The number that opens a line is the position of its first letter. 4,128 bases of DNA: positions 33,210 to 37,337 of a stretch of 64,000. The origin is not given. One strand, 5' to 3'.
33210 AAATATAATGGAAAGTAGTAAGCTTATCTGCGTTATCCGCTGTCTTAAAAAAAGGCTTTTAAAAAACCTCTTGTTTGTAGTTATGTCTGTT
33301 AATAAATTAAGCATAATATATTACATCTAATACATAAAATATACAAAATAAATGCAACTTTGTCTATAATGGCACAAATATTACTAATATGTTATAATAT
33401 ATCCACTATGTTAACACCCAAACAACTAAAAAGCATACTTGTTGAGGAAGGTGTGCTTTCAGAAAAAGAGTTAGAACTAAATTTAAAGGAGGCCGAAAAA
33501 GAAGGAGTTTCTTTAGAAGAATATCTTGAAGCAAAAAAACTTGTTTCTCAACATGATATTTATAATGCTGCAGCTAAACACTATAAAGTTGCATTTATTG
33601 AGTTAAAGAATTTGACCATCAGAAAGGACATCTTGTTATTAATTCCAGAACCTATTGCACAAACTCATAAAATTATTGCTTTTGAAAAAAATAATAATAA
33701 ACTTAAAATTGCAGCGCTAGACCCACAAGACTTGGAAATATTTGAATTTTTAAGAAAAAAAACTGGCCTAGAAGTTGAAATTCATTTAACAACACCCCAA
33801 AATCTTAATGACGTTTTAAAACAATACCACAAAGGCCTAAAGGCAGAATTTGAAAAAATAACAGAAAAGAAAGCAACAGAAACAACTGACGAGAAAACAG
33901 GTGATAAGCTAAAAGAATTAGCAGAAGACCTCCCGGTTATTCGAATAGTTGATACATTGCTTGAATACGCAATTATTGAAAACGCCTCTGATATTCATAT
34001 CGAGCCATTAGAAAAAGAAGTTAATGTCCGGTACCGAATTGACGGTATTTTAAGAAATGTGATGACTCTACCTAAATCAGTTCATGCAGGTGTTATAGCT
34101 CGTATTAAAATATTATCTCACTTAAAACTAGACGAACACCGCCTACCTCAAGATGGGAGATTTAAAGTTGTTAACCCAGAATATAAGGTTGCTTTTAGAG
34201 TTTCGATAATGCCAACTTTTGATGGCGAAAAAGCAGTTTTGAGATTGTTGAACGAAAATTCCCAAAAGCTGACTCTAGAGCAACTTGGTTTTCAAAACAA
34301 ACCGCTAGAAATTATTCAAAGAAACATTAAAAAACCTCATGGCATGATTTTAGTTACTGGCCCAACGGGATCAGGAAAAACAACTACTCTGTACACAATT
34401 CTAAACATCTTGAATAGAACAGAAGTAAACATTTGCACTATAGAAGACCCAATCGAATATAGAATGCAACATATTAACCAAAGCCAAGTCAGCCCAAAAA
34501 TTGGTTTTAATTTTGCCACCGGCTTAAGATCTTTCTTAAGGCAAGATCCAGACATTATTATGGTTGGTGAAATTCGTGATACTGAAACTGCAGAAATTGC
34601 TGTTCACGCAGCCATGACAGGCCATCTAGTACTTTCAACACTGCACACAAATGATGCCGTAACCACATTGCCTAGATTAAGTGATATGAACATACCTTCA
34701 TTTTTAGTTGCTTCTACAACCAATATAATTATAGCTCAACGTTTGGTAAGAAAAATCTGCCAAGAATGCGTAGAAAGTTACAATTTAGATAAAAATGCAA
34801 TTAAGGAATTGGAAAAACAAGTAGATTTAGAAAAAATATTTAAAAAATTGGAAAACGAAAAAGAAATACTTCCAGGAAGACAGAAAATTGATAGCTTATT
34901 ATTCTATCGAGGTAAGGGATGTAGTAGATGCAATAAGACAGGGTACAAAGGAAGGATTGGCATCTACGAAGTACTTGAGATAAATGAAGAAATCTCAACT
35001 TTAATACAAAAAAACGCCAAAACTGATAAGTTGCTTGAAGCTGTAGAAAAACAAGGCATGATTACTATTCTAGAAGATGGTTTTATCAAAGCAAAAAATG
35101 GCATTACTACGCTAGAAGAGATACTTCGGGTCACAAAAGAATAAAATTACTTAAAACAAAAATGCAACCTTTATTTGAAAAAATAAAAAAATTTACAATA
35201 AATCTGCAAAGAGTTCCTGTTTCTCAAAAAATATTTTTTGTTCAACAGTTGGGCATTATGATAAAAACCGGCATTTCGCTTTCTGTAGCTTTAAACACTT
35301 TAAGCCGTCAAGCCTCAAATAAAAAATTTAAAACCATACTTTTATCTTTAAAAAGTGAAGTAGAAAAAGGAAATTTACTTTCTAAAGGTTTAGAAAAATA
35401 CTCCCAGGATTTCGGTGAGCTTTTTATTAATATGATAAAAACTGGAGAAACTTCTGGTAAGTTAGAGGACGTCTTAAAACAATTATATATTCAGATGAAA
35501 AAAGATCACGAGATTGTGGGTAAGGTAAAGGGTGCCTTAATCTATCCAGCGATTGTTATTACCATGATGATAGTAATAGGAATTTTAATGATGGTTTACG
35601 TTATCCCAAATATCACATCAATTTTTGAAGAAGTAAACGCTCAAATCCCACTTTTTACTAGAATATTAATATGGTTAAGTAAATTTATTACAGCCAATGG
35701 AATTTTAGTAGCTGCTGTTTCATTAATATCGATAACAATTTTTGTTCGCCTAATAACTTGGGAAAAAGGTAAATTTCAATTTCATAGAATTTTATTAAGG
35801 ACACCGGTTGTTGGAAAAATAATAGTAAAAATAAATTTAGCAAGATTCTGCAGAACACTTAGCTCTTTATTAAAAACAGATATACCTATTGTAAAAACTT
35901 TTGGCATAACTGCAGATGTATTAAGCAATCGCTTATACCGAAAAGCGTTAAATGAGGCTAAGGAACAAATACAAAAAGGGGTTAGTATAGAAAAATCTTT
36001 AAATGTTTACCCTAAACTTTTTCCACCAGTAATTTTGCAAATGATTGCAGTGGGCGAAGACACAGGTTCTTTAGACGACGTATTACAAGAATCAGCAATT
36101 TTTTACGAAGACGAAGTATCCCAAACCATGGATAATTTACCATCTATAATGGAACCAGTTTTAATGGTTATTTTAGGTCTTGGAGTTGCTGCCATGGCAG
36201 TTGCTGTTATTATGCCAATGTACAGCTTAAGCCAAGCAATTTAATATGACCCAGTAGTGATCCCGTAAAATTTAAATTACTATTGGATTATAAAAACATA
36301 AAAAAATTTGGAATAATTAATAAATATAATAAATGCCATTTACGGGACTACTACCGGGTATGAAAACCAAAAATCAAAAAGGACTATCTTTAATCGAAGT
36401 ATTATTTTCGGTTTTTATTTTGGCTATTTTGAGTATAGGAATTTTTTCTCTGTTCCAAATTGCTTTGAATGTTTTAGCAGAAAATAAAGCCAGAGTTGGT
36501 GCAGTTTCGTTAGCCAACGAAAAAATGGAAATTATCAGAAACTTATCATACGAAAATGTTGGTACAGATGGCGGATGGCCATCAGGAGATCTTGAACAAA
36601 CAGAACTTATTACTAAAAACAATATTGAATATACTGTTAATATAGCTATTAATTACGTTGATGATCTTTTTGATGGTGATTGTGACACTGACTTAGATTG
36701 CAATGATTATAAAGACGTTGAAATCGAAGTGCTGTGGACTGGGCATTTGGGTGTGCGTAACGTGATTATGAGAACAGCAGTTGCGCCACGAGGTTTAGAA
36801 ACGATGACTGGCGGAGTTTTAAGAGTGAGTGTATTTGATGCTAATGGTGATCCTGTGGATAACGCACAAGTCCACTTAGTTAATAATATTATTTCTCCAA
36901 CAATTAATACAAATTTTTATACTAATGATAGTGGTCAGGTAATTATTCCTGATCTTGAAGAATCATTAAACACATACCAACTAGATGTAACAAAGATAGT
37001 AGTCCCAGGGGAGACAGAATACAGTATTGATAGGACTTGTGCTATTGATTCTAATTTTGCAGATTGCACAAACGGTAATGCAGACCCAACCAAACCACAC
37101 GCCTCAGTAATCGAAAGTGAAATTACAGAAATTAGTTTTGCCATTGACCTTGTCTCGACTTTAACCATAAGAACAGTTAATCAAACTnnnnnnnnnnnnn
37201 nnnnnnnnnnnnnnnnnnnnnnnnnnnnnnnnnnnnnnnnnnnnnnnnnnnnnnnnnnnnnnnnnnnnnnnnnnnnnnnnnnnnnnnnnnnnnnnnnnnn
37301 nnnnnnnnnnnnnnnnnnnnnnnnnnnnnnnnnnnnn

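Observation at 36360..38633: Giant pilin-like protein with seven tandem ~45-aa repeats (candidate beta-propeller adhesin on a type IV pilus)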

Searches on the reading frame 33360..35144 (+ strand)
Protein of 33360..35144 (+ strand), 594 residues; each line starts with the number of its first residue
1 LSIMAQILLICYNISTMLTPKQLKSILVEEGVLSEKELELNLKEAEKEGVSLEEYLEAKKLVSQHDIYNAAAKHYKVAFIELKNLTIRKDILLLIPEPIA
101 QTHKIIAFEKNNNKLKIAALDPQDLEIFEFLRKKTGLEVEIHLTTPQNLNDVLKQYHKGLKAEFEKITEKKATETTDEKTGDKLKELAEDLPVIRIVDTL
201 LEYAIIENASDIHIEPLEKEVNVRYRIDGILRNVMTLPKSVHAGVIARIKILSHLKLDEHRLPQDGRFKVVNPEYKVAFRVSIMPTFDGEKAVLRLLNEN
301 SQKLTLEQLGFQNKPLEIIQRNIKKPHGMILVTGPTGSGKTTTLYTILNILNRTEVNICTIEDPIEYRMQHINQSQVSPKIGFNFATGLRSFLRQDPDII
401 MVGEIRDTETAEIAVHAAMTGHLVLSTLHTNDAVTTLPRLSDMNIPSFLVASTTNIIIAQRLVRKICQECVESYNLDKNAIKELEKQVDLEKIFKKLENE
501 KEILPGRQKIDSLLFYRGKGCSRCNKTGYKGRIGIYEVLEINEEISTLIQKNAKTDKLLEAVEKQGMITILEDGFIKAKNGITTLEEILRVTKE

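Call 3: search_protein_families(library=pfam, proteins=[window:33360-35144:+], max_evalue=1)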
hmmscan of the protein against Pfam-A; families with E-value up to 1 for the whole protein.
window:33360-35144:+ (594 aa): 30 families (the best 25 are shown)
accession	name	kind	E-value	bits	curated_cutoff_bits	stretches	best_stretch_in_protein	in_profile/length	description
PF00437.27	T2SSE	-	3.7e-134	447.5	24.9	1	187-590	2-370/370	Type II/IV secretion system protein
PF05157.20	MshEN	-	4.7e-12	46.2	23.1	1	75-158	1-85/90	MshEN domain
PF20720.3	nSTAND3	-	0.00013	22.1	27.2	1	325-374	15-63/155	Novel STAND NTPase 3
PF13401.12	AAA_22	-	0.00016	22.5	27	1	326-356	4-34/130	AAA domain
PF25199.1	nSTAND_NTPase5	-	0.00038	20.8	34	1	320-372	34-87/145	Novel STAND NTPase 5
PF13245.12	AAA_19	-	0.00098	19.7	25.1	1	326-355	10-39/134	AAA domain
PF13555.12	AAA_29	-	0.0015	18.6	27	1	326-351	21-46/61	P-loop containing region of AAA domain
PF13191.12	AAA_16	-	0.0017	19.3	32.6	1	326-355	24-52/167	AAA ATPase domain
PF00005.33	ABC_tran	-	0.0028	18.7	25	1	329-382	13-62/137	ABC transporter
PF13604.12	AAA_30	-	0.0028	17.9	27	1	317-355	8-46/191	AAA domain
PF00485.24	PRK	-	0.0028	17.9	22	1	330-372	2-44/196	Phosphoribulokinase / Uridine kinase family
PF04851.21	ResIII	-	0.0031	17.9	22.5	1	312-354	8-50/164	Type III restriction enzyme, res subunit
PF13173.12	AAA_14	-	0.0046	17.4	27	1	329-373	4-49/129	AAA domain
PF03266.21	NTPase_1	-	0.0077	16.5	23.9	1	330-359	2-31/168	NTPase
PF12775.13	AAA_7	-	0.01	15.8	25.8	1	326-361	32-67/181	P-loop containing dynein motor region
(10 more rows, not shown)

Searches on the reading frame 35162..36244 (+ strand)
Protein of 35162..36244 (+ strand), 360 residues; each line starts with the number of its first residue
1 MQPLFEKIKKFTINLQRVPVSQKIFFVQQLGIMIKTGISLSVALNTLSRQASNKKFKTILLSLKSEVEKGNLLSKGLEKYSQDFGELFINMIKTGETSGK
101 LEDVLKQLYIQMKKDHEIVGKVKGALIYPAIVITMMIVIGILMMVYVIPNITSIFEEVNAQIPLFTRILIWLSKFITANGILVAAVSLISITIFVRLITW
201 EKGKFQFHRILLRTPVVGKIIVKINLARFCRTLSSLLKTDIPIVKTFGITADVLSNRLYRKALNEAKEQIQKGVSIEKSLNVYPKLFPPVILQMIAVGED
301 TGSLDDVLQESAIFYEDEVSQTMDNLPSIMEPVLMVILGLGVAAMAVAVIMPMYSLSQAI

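Call 3: search_protein_families(library=pfam, proteins=[window:35162-36244:+], max_evalue=1)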
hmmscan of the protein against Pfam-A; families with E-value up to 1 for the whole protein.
window:35162-36244:+ (360 aa): 3 families
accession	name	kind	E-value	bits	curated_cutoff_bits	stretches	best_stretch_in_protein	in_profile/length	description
PF00482.28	T2SSF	-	9.9e-55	184.3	25.2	2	229-352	1-125/125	Type II secretion system (T2SS), protein F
PF00520.37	Ion_trans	-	0.005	16.5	25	1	100-160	189-238/241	Ion transport protein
PF23229.2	DUF7067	-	0.25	11.6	27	0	259-278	29-48/56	Alpha-glucan water dikinase, DUF7067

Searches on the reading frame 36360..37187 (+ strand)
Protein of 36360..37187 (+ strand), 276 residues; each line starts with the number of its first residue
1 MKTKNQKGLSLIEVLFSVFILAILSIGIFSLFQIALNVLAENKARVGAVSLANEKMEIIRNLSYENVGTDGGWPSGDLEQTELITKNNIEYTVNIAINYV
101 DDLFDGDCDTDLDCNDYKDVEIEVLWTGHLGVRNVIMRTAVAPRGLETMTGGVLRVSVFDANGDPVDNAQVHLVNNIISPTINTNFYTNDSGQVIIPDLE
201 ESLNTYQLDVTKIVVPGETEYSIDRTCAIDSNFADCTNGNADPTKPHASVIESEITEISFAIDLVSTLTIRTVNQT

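Call 56: search_protein_representatives(protein=window:36360-37187:+)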
Query: 276 residues. Proteins with E-value up to 0.001 (for the whole library): 1661; up to 1e-10: 863; up to 1e-30: 319. The best 150 are listed.
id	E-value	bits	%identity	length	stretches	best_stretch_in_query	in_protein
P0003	1.9e-76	273.3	56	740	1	5-276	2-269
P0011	3.6e-71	256.0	51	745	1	1-275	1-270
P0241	1.6e-64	234.2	45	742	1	1-275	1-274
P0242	4.2e-64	232.9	44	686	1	4-275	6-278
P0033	7.6e-62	225.4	48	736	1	2-275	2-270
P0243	3.6e-59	216.7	42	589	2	6-273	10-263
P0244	2.0e-57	210.9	41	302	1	3-272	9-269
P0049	2.1e-57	210.9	46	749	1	6-275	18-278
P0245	2.5e-57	210.6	44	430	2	7-272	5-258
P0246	1.1e-56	208.5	39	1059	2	4-273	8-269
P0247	1.7e-56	207.9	45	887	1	7-272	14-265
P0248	2.2e-56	207.5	45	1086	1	2-275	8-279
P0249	7.0e-56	205.9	43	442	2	1-274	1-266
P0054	1.1e-55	205.2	45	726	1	6-276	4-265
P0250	1.2e-55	205.1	44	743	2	2-273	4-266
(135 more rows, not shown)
